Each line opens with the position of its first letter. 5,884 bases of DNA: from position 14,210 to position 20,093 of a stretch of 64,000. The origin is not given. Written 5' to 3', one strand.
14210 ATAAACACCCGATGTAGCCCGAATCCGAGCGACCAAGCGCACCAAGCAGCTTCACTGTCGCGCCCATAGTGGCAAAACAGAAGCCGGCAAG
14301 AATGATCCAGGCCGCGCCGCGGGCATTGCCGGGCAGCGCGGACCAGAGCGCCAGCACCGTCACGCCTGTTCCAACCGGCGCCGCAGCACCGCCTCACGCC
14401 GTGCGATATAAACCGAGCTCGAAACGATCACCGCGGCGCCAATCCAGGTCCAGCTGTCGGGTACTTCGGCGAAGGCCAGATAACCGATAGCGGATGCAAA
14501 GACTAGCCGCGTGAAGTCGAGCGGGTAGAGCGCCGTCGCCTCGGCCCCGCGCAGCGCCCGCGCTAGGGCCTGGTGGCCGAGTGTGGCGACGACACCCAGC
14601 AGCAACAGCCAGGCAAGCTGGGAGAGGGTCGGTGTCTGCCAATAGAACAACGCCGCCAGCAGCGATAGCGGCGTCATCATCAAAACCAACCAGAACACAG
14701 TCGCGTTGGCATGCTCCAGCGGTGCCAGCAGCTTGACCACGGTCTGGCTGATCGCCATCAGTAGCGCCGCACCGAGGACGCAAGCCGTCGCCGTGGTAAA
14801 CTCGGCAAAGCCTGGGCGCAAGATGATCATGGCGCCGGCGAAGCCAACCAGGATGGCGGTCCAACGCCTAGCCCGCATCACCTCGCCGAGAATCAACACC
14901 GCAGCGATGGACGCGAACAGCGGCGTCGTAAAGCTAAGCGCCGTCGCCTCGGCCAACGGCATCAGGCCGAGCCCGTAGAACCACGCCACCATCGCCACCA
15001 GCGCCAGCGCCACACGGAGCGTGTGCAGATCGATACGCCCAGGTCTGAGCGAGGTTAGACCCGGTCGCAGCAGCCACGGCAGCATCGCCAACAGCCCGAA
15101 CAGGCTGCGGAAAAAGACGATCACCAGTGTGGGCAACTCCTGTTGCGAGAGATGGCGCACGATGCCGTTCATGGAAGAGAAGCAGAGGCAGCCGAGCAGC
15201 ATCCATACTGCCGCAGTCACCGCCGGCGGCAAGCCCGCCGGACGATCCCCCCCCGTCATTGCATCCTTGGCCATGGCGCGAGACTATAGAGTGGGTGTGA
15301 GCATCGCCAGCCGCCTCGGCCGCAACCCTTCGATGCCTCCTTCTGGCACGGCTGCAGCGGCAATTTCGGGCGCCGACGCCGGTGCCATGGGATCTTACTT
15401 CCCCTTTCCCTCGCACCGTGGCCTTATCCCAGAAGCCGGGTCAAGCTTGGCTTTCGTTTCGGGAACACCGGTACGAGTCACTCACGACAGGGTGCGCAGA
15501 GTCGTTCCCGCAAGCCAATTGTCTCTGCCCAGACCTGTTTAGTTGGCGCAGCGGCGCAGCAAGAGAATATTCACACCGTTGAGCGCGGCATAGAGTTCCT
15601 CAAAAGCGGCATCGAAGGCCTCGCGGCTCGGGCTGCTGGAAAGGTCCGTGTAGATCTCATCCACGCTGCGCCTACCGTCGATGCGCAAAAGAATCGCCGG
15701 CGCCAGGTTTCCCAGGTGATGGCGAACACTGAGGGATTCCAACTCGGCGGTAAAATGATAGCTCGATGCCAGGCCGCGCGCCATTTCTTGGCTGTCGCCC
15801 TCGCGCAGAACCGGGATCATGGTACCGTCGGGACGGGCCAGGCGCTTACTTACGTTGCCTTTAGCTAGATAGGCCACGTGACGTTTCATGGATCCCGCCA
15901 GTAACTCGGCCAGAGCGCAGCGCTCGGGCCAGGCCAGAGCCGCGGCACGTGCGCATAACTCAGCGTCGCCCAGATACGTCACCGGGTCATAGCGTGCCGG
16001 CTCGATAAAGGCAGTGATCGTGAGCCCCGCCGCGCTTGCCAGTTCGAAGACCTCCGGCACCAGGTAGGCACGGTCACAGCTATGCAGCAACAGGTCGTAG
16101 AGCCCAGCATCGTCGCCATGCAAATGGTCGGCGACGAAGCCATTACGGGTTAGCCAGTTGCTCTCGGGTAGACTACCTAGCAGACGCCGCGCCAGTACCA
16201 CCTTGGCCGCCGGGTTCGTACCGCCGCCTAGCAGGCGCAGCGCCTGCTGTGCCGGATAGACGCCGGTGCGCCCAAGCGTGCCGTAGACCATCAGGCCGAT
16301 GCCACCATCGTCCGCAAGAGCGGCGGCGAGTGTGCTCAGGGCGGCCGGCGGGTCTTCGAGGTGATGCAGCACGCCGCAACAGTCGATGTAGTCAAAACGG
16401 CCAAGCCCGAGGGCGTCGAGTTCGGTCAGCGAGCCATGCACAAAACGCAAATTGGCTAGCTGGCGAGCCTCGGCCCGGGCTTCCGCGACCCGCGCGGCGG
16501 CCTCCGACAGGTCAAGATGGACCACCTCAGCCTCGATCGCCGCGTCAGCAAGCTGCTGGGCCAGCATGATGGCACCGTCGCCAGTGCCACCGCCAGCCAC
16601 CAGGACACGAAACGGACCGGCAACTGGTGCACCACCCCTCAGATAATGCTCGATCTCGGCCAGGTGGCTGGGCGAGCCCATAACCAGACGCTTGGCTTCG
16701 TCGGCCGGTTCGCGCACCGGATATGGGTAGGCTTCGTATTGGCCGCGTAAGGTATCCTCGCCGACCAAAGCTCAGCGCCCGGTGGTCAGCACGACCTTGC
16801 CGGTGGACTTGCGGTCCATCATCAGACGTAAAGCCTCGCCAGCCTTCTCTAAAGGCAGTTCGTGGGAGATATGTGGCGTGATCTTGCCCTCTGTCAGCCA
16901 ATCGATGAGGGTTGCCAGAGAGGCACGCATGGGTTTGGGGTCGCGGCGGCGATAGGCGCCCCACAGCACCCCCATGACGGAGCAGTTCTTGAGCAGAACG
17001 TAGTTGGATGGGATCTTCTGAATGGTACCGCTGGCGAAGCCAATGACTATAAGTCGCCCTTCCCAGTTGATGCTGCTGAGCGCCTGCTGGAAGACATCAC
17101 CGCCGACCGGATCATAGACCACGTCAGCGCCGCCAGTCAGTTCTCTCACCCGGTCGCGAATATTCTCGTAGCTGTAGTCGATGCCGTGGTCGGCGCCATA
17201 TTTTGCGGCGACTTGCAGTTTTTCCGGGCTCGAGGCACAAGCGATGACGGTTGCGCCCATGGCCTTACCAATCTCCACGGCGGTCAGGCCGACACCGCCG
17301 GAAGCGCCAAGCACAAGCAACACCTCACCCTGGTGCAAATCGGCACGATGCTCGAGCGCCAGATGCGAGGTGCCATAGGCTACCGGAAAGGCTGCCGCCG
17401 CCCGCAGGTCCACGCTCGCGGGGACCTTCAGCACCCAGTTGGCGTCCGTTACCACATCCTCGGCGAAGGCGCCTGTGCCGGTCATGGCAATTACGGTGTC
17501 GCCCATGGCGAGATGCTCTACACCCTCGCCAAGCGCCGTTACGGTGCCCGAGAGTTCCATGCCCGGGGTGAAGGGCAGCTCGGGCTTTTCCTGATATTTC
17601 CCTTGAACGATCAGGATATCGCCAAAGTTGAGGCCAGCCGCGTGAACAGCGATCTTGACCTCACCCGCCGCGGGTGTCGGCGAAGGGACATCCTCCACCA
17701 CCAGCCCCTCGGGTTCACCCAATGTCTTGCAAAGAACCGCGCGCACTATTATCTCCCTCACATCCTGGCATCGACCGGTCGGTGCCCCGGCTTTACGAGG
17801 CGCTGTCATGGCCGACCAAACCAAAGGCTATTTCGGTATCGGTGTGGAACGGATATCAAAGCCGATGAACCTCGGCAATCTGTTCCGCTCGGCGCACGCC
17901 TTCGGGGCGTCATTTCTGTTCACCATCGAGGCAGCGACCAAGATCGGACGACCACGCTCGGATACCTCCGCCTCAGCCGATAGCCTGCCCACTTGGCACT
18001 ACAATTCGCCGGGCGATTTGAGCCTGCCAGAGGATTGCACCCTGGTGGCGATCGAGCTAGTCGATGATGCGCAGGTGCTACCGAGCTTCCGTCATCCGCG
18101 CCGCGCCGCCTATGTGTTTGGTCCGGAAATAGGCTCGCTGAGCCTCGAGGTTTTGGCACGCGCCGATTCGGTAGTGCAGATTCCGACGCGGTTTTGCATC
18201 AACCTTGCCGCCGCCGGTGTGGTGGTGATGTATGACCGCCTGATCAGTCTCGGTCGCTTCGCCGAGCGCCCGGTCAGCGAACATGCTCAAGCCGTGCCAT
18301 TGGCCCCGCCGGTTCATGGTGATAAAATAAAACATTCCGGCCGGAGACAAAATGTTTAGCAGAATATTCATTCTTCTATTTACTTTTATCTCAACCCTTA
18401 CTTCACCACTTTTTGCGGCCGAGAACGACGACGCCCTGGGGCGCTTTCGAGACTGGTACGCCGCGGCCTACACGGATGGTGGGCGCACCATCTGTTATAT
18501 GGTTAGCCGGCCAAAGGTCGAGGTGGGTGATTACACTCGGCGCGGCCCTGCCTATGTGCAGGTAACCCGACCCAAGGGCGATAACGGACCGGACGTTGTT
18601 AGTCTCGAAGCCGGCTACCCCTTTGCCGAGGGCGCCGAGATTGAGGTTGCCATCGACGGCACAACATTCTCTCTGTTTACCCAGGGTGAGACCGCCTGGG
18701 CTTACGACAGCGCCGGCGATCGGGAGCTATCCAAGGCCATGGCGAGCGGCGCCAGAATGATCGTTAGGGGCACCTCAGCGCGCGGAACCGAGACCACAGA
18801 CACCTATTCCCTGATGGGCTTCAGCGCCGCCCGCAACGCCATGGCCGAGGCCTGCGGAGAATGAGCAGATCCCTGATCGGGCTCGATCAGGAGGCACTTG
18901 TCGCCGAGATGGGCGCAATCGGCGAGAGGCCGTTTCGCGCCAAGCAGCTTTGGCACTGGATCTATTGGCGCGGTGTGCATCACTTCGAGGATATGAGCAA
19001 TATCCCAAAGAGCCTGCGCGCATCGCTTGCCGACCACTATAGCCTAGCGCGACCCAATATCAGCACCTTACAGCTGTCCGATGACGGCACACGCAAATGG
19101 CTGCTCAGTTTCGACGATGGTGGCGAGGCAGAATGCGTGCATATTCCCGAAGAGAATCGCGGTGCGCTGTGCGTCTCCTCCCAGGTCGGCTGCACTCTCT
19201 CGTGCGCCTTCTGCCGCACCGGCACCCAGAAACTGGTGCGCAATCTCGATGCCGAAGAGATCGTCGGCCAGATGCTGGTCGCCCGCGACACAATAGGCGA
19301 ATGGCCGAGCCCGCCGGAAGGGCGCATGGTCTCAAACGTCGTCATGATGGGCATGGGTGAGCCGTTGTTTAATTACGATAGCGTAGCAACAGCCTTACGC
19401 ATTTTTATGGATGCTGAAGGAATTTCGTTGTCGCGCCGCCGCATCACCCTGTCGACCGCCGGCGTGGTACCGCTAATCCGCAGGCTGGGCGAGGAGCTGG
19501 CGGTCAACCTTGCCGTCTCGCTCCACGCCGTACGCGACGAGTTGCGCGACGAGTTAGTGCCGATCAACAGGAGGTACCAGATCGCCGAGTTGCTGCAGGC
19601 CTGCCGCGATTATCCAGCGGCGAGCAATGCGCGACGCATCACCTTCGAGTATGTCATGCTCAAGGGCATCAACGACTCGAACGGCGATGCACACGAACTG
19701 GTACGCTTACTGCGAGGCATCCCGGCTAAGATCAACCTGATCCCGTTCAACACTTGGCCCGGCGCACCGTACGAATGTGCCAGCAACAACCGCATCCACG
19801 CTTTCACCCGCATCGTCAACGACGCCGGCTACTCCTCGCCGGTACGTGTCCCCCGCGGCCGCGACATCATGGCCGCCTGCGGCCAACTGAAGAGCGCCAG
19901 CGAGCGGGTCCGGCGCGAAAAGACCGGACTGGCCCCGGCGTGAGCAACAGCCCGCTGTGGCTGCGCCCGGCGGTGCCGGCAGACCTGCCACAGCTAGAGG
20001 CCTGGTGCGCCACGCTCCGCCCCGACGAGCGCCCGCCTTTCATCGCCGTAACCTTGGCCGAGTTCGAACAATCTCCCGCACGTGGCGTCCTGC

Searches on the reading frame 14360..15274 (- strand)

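Call 14: search_protein_families(library=pfam, proteins=[window:14360-15274:-], max_evalue=0.0001)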
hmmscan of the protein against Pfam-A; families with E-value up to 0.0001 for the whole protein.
window:14360-15274:- (304 aa): 1 family
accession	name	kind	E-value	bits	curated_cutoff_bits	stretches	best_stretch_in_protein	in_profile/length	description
PF00892.27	EamA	-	5.5e-27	95.1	28.2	2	21-152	3-134/135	EamA-like transporter family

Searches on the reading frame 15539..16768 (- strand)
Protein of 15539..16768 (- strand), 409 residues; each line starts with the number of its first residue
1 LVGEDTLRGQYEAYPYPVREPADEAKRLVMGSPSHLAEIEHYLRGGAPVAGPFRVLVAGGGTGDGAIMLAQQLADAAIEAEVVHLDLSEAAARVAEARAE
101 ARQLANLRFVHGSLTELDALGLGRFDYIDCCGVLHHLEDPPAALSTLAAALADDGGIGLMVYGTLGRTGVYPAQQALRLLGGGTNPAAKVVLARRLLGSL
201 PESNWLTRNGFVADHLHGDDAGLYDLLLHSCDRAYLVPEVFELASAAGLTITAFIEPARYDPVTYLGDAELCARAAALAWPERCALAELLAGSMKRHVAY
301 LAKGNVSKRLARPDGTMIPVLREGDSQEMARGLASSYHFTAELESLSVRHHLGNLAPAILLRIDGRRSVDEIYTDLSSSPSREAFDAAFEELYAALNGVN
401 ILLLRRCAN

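Call 15: search_protein_families(library=pfam, proteins=[window:15539-16768:-], max_evalue=0.0001)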
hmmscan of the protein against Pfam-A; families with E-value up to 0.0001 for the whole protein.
window:15539-16768:- (409 aa): 6 families
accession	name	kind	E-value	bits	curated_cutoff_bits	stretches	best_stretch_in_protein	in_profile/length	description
PF08242.18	Methyltransf_12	-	5.3e-15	56.4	30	1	58-156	3-97/98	Methyltransferase domain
PF13649.12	Methyltransf_25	-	1.2e-13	52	27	1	55-155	1-97/97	Methyltransferase domain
PF08241.18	Methyltransf_11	-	7.6e-12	46.2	21.2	1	59-155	4-91/95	Methyltransferase domain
PF13847.12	Methyltransf_31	-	1.2e-10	41.7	27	1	55-157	7-107/145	Methyltransferase domain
PF13489.12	Methyltransf_23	-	7.4e-10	39.2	27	1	54-162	25-119/164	Methyltransferase domain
PF01209.24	Ubie_methyltran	-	1.7e-05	24.8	20.1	1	54-151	50-143/233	ubiE/COQ5 methyltransferase family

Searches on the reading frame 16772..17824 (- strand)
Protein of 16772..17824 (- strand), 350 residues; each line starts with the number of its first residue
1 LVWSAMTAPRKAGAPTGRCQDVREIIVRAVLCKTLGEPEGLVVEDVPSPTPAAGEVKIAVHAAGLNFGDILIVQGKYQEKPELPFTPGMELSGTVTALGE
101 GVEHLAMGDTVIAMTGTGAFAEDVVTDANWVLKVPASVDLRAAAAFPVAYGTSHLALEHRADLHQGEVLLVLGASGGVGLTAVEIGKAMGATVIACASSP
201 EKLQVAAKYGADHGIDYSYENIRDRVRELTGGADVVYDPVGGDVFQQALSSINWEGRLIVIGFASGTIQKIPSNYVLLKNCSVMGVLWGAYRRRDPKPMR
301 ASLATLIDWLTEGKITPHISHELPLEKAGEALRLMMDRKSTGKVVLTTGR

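Call 15: search_protein_families(library=pfam, proteins=[window:16772-17824:-], max_evalue=0.0001)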
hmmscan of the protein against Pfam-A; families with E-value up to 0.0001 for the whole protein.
window:16772-17824:- (350 aa): 3 families
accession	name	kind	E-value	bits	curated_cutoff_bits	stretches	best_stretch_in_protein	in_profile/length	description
PF00107.32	ADH_zinc_N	-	5.5e-30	104.4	31.8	1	177-293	1-117/129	Zinc-binding dehydrogenase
PF13602.12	ADH_zinc_N_2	-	3.3e-21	77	27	1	210-346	2-134/134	Zinc-binding dehydrogenase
PF08240.17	ADH_N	-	1.4e-18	67.5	23.5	1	53-135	2-103/104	Alcohol dehydrogenase GroES-like domain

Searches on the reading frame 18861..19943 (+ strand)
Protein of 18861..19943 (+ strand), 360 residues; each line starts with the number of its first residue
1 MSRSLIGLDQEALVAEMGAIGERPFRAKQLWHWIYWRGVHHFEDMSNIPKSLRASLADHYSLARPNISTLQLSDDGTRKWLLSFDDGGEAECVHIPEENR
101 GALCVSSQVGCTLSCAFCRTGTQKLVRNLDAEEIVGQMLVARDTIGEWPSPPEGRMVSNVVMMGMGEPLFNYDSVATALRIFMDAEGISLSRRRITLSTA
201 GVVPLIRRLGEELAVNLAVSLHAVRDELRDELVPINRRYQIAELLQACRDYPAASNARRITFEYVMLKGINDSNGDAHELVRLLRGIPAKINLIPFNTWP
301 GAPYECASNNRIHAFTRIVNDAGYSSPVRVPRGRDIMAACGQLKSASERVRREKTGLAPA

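Call 15: search_protein_families(library=pfam, proteins=[window:18861-19943:+], max_evalue=0.0001)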
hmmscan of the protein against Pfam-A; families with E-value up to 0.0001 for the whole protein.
window:18861-19943:+ (360 aa): 2 families
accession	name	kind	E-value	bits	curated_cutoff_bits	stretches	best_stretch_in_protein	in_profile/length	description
PF21016.3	RlmN_N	-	1.1e-16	60.7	24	1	5-59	3-57/60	Ribosomal RNA large subunit methyltransferase N-terminal domain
PF04055.27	Radical_SAM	-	3.4e-14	53.8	29.5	1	106-274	2-158/166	Radical SAM superfamily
